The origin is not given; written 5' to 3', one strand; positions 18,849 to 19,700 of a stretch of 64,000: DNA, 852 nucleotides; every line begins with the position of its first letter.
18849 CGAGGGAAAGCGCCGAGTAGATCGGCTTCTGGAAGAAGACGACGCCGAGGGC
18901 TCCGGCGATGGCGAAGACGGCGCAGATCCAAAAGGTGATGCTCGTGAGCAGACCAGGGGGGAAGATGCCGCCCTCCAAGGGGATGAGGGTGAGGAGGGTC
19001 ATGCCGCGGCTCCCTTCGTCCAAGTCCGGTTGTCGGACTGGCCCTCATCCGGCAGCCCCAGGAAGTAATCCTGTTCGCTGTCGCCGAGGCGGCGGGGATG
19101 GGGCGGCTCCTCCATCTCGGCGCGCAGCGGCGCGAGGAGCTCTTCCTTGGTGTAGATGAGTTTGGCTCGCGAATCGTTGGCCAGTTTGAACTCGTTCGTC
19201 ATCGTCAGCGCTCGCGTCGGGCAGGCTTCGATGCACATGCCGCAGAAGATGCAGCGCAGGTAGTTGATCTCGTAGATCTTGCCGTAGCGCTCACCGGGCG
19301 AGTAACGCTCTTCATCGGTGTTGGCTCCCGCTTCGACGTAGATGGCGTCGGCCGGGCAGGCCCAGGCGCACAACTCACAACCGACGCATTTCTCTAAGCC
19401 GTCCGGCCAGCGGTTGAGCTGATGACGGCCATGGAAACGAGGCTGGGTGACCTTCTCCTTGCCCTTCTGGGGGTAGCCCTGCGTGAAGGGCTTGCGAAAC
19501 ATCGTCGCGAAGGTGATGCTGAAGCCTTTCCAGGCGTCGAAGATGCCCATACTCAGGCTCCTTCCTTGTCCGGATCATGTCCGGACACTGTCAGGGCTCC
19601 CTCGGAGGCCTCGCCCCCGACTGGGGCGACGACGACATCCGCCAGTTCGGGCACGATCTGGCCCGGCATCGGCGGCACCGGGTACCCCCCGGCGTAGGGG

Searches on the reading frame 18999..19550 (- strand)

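Call 52: search_protein_families(library=pfam, proteins=[window:18999-19550:-], max_evalue=0.00001)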
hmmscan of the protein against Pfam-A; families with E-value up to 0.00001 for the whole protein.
window:18999-19550:- (183 aa): 10 families
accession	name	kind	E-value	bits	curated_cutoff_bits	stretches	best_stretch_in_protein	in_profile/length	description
PF00037.32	Fer4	-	4.8e-16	58.3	21.1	2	93-116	1-24/24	4Fe-4S binding domain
PF12838.12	Fer4_7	-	9.8e-12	45.6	27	1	54-114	1-52/52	4Fe-4S dicluster domain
PF13484.11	Fer4_16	-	1.9e-10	41.8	30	0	99-135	1-38/66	4Fe-4S double cluster binding domain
PF13187.11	Fer4_9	-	1.2e-09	38.5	27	1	54-114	1-51/52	4Fe-4S dicluster domain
PF13237.11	Fer4_10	-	1.8e-09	37.8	25.5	1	52-111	6-53/53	4Fe-4S dicluster domain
PF13183.11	Fer4_8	-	2.8e-09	37.8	27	0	98-132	3-36/68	4Fe-4S dicluster domain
PF12837.12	Fer4_6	-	6e-09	35.9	25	0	53-70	7-24/24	4Fe-4S binding domain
PF14697.11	Fer4_21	-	9.7e-09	35.7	35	0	53-70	39-57/59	4Fe-4S dicluster domain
PF12797.12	Fer4_2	-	5e-08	32.8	24.5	0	52-67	7-22/22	4Fe-4S binding domain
PF13534.11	Fer4_17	-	9.5e-08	32.9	22.2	0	41-68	32-59/61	4Fe-4S dicluster domain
